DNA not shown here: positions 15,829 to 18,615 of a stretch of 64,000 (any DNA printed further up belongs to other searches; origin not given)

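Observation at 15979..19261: Tandem-duplicated QueG/reductive-dehalogenase-like Fe-S enzyme transcribed with an IclR regulator, a lipoprotein and a GH55 hydrolase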

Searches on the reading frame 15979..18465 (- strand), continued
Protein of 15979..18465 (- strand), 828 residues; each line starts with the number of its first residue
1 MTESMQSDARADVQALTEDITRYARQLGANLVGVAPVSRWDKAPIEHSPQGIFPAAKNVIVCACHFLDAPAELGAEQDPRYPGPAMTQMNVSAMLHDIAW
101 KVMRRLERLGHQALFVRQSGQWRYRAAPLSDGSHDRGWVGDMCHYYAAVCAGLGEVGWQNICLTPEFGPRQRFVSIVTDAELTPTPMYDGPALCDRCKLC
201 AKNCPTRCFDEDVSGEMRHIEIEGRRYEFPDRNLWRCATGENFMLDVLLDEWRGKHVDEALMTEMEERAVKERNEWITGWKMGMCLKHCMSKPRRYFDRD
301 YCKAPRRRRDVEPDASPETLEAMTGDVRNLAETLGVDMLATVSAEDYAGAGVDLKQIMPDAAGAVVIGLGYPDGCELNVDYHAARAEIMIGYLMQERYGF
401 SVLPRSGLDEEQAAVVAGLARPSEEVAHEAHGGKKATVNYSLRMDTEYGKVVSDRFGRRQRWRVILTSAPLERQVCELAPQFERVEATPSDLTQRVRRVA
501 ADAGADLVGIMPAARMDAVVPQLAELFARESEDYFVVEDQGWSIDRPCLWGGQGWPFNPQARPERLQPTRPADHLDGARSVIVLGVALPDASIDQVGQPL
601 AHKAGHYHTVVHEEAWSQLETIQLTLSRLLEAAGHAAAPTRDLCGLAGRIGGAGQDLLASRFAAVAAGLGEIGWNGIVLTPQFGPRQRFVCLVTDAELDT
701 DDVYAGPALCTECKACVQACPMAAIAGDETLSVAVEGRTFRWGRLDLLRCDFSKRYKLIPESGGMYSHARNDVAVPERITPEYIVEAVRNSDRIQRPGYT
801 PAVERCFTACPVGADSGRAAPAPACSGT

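Call 12: find_encoding_contigs(protein=P0014, flank=10000, max_places=2)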
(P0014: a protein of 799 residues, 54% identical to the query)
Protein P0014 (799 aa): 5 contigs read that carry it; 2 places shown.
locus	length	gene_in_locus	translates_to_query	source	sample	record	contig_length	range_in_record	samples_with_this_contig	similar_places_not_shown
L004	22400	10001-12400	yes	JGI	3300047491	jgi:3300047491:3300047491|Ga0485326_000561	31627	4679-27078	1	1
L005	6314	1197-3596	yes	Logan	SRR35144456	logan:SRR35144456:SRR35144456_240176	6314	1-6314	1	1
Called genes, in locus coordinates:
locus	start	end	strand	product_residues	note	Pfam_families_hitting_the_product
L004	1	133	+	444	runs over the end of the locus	PF02985:HEAT (faint), PF13646:HEAT_2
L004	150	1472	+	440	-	PF00890:FAD_binding_2 (weak), PF03486:HI0933_like (faint), PF07992:Pyr_redox_2 (faint), PF12831:FAD_oxidored, PF01266:DAO (weak)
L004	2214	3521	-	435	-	PF00994:MoCF_biosynth, PF18146:CinA_KH, PF02464:CinA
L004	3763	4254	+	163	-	PF00754:F5_F8_type_C, PF22633:F5_F8_type_C_2 (weak)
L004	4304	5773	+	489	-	PF02310:B12-binding, PF04055:Radical_SAM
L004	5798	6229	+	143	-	-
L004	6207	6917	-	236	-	PF01810:LysE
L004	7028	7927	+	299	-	PF24694:LNS2_PITM1-3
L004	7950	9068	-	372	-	PF00180:Iso_dh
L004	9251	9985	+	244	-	PF09339:HTH_IclR (weak), PF01614:IclR_C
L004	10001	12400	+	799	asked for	PF08331:QueG_DUF1730 (faint)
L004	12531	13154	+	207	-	PF00551:Formyl_trans_N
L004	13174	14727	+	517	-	PF03629:SASA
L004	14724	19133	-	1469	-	PF00133:tRNA-synt_1, PF09334:tRNA-synt_1g (weak), PF01797:Y1_Tnp (weak), PF00133:tRNA-synt_1, PF08264:Anticodon_1, PF10458:Val_tRNA-synt_C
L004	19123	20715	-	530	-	PF00682:HMGL-like, PF22617:HCS_D2, PF08502:LeuA_dimer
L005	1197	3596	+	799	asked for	PF08331:QueG_DUF1730 (faint)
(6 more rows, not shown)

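Call 13: find_encoding_contigs(protein=P0021, flank=10000, max_places=2)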
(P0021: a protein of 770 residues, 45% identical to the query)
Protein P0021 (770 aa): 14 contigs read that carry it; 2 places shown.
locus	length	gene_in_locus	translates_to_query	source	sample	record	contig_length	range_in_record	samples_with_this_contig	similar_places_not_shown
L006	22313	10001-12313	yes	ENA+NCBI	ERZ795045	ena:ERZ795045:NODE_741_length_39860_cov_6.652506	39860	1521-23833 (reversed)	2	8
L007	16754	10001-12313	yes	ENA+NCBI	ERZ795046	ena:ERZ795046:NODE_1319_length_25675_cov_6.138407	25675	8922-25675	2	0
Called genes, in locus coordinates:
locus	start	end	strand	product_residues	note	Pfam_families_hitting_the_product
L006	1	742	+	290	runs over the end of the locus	PF07963:N_methyl, PF07596:SBP_bac_10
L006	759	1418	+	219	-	PF07963:N_methyl, PF07596:SBP_bac_10 (weak)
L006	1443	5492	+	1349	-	-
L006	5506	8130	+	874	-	-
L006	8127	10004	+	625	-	PF18952:DUF5696, PF11308:Glyco_hydro_129 (faint)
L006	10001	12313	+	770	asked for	PF00037:Fer4 (faint)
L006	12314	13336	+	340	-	PF05343:Peptidase_M42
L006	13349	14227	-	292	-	PF06071:YchF-GTPase_C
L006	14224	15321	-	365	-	-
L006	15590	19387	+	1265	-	PF07517:SecA_DEAD, PF01043:SecA_PP_bind, PF21090:P-loop_SecA, PF07516:SecA_SW, PF02810:SEC-C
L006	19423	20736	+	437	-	PF11638:DnaA_N (weak), PF00308:Bac_DnaA, PF00004:AAA (weak), PF08299:Bac_DnaA_C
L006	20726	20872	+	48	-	-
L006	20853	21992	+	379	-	PF00712:DNA_pol3_beta, PF02767:DNA_pol3_beta_2 (weak), PF02768:DNA_pol3_beta_3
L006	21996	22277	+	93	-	PF05258:DciA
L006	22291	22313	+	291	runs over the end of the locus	PF00701:DHDPS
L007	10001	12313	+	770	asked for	PF00037:Fer4 (faint)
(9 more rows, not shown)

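Call 14: find_encoding_contigs(protein=P0052, flank=10000, max_places=2)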
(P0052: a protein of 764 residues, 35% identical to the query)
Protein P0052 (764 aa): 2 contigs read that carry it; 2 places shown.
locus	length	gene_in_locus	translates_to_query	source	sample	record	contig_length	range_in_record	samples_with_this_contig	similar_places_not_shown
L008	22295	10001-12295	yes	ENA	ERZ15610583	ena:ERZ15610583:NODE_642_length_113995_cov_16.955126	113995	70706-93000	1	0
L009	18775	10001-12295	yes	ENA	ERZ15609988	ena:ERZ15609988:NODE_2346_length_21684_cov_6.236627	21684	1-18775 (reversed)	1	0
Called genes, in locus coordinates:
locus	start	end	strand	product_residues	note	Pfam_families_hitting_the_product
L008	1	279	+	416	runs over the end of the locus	PF00890:FAD_binding_2, PF01134:GIDA (weak), PF01266:DAO, PF07992:Pyr_redox_2 (weak), PF12831:FAD_oxidored, PF13450:NAD_binding_8 (weak)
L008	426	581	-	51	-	-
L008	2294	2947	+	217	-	PF19700:DUF6198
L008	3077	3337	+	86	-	PF02604:PhdYeFM_antitox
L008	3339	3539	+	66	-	-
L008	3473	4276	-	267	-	PF02311:AraC_binding (weak), PF00165:HTH_AraC, PF12833:HTH_18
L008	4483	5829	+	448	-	PF00724:Oxidored_FMN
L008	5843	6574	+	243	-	PF00106:adh_short, PF01073:3Beta_HSD (weak), PF01370:Epimerase, PF08659:KR, PF13561:adh_short_C2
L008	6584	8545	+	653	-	PF00890:FAD_binding_2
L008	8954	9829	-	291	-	PF07883:Cupin_2, PF12833:HTH_18, PF00165:HTH_AraC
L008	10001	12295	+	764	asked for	PF13187:Fer4_9 (faint)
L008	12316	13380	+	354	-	PF01408:GFO_IDH_MocA, PF22725:GFO_IDH_MocA_C3, PF02894:GFO_IDH_MocA_C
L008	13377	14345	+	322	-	PF01408:GFO_IDH_MocA, PF22725:GFO_IDH_MocA_C3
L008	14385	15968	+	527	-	PF01547:SBP_bac_1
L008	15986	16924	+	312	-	PF00528:BPD_transp_1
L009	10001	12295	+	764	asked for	PF13187:Fer4_9 (faint)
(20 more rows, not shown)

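Call 15: find_encoding_contigs(protein=P0119, flank=10000, max_places=2)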
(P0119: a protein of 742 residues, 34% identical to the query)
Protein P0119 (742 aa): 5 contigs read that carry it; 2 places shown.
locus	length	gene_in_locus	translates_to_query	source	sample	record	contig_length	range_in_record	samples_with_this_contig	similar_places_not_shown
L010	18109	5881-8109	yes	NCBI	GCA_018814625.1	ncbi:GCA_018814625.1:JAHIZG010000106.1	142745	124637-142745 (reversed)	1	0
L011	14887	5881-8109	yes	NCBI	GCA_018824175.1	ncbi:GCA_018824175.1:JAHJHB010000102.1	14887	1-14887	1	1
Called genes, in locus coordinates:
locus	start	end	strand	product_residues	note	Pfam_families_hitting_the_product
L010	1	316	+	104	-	?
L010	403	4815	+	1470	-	PF06452:CBM9_1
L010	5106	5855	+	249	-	PF01614:IclR_C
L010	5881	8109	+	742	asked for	-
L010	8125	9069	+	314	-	-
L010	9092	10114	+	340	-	-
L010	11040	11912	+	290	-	PF00882:Zn_dep_PLPC (weak)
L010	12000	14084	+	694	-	PF13598:DUF4139 (weak)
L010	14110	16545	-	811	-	-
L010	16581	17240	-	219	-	PF00881:Nitroreductase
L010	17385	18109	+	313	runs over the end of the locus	PF01544:CorA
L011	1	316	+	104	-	?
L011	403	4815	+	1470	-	PF06452:CBM9_1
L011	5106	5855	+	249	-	PF01614:IclR_C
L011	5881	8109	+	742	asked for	-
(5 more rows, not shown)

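Call 19: find_related_loci(query=A1, collection=genome_contigs, flank=8000)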
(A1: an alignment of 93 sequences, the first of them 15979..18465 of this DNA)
Query A1 (828 aa) in genome_contigs; peptide patterns used: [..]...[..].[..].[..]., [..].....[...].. (x = any residue, [..] = any of these).
536 stretches matched a pattern; 475 encode a relative of the query (tblastn E <= 1e-3); the best 80 are kept; 79 distinct loci.
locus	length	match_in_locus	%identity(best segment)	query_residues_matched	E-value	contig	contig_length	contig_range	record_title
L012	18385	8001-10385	84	16-810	0e+0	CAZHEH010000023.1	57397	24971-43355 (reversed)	MAG TPA_asm: uncultured Planctomycetaceae bacterium isolate binchicken_co17_320 genome assembly, contig: NODE_1697_lengt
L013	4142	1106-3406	58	16-813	0e+0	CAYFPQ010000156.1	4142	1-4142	MAG TPA_asm: uncultured Victivallales bacterium isolate ERP019367_co2_131 genome assembly, contig: NODE_12017_length_414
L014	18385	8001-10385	57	13-810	0e+0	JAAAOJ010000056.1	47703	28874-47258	MAG: Planctomycetota bacterium isolate GSL.Bin20 NODE_290_length_47703_cov_0.636186, whole genome shotgun sequence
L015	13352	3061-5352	47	16-811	0e+0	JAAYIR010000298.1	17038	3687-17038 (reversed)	MAG: candidate division WS1 bacterium isolate AS10tlH2TH_13 283481_AS10, whole genome shotgun sequence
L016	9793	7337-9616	46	13-811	0e+0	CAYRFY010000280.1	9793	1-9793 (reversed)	MAG TPA_asm: uncultured Armatimonadia bacterium isolate binchicken_co39_10 genome assembly, contig: NODE_16182_length_97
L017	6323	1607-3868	44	12-815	0e+0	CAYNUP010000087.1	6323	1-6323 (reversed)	MAG TPA_asm: uncultured bacterium isolate SRP231805_co4_9 genome assembly, contig: k141_67069, whole genome shotgun sequ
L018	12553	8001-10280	46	13-811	0e+0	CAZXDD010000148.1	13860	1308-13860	MAG TPA_asm: uncultured Armatimonadia bacterium isolate binchicken_co43_19 genome assembly, contig: NODE_7935_length_138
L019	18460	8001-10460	42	16-827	0e+0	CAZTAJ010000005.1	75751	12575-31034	MAG TPA_asm: uncultured Verrucomicrobiota bacterium isolate SRP272421_co4_360 genome assembly, contig: NODE_442_length_7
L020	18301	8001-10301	42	14-812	0e+0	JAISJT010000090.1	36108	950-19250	MAG: Eubacteriales Family XIII. Incertae Sedis bacterium isolate Hs463_bin135 k119_3894467, whole genome shotgun sequenc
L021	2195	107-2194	43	15-753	0e+0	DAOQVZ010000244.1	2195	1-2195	MAG TPA_asm: bacterium isolate AMR_MDS_1075 NODE_62433_length_2195_cov_4.527570, whole genome shotgun sequence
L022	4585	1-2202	38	41-816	6e-177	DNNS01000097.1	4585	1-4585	MAG TPA_asm: Spirochaetia bacterium isolate UBA12135 contig_87754, whole genome shotgun sequence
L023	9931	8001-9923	43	15-758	2e-167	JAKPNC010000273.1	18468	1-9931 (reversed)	MAG: bacterium isolate JPAS_metabat.71 k141_68149, whole genome shotgun sequence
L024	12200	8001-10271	35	16-814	1e-155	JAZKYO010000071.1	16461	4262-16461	MAG: Eubacteriales bacterium isolate T1900045101_TC20190095.MAGScoT_cleanbin_000006 SGB_4760_k141_2740075, whole genome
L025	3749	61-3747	35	2-811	7e-161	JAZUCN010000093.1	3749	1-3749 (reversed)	MAG: Oscillospiraceae bacterium isolate T1900045313_YK20190002.MAGScoT_cleanbin_000135 SGB_6259_k141_780968, whole genom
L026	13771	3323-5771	58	6-828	0e+0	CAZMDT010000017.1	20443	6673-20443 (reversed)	MAG TPA_asm: uncultured Planctomycetaceae bacterium isolate SRP185410_co2_16 genome assembly, contig: NODE_3111_length_2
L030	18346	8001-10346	33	16-827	3e-134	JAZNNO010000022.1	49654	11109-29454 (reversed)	MAG: Faecousia sp. isolate T1900044654_TS20190120.MAGScoT_cleanbin_000064 SGB_1468_k141_604058, whole genome shotgun seq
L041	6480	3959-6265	33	14-813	6e-131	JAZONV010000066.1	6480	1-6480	MAG: Clostridia bacterium isolate T1900045635_YK20190329.MAGScoT_cleanbin_000026 SGB_8089_k141_3236003, whole genome sho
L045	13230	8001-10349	32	11-813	8e-129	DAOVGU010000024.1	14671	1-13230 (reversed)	MAG TPA_asm: bacterium isolate CSMAG_1143 CSMAG_1143_k141_5746578_length_14671_cov_9.0000, whole genome shotgun sequence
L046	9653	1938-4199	32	16-812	2e-128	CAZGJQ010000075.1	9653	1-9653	MAG TPA_asm: uncultured Oscillospiraceae bacterium isolate SRP241341_co1_204 genome assembly, contig: NODE_7315_length_9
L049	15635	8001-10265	33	3-816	5e-128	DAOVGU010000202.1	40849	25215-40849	MAG TPA_asm: bacterium isolate CSMAG_1143 CSMAG_1143_k141_1038217_length_40849_cov_9.8689, whole genome shotgun sequence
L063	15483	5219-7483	32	16-814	2e-123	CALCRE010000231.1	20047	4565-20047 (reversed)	MAG TPA_asm: uncultured Clostridia bacterium isolate SRR1561991_bin.39_CONCOCT_v1.1_MAG genome assembly, contig: ERZ7240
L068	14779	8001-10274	32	16-812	7e-122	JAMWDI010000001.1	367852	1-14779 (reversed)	MAG: Candidatus Omnitrophota bacterium isolate SRBZ-1.bins.85.201808 NODE_12_length_367852_cov_65.983169, whole genome s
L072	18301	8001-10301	31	14-812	7e-121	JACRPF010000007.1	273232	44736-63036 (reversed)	MAG: Spirochaetes bacterium isolate NC_groundwater_1980_Pr3_S-0.2um_53_5 scaffold_50264, whole genome shotgun sequence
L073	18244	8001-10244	35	4-812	1e-120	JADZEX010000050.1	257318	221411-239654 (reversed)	MAG: Fimbriimonadaceae bacterium isolate SJ840 c_000000637514, whole genome shotgun sequence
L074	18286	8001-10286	33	16-812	2e-120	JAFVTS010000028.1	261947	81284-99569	MAG: Clostridia bacterium isolate RGIG5386 Sheep_Colon-3__c1212, whole genome shotgun sequence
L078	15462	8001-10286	33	16-812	3e-118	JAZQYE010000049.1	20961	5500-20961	MAG: Eubacteriales bacterium isolate T1900045161_TC20190155.MAGScoT_cleanbin_000021 SGB_5061_k141_950693, whole genome s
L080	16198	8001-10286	32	16-812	1e-117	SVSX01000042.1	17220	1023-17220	MAG: Oscillospiraceae bacterium isolate SIG680 NODE_59415_length_17220_cov_2.337331, whole genome shotgun sequence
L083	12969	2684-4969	34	5-811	9e-118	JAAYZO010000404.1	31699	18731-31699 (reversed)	MAG: Lentisphaerae bacterium isolate AS06rmzACSIP_321 236964_AS06, whole genome shotgun sequence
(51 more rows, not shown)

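Call 25: predict_structure(alignment_id=A1)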
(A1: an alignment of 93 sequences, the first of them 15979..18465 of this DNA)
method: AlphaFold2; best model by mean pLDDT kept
length: 828 residues; sequences in the alignment: 93
mean_pLDDT: 93.9   pTM: 0.94
mean pLDDT of the five models: 93.9, 93.4, 93.2, 93.0, 92.9
residues with pLDDT >= 90: 748; 70-90: 39; 50-70: 20; < 50: 21
segments of 3 or more residues with pLDDT < 50: 430-438, 817-828
pLDDT, mean of each block of 10 residues (from residue 1): 73 96 98 99 97 98 98 95 92 97 97 94 94 94 98 98 98 98 98 97 95 93 97 94 93 94 96 90 91 97 98 98 98 98 98 98 98 95 97 98 96 98 74 45 66 95 98 97 94 98 98 98 97 96 84 94 98 98 98 96 96 97 98 98 97 94 98 98 97 99 97 98 97 98 98 97 96 97 98 94 97 64 35
secondary structure, 60 per line:
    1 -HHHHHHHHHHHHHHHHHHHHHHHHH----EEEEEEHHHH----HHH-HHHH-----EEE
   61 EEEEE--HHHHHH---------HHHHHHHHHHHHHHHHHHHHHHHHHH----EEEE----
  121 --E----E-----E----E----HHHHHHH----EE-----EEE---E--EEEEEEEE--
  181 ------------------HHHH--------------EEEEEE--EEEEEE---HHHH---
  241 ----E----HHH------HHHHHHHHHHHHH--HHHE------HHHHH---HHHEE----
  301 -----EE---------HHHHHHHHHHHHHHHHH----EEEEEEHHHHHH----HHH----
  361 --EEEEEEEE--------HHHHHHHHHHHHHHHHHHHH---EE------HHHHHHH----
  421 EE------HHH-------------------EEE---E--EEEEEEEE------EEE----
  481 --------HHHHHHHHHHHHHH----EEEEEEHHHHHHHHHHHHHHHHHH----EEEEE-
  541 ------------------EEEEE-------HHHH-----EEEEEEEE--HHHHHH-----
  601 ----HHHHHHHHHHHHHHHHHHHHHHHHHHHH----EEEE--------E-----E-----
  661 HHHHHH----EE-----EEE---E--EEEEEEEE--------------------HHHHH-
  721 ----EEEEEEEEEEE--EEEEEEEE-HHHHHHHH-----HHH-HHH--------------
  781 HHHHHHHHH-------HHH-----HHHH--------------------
elements in order (helices of 4 or more, strands of 3 or more residues): H2-26 E31-36 H37-40 H49-52 E58-65 H68-73 H83-108 E113-116 H144-150 E162-164 E171-178 H199-202 E217-222 E225-230 H234-237 H259-271 H284-288 H317-333 E338-343 H344-349 E363-370 H379-398 H410-416 E451-453 E460-467 E474-476 H489-502 E507-512 H513-530 E535-539 E559-563 H571-574 E580-587 H590-595 H605-632 E637-640 H661-666 E678-680 E687-694 H715-719 E725-735 E738-745 H747-754 H781-789 H805-808
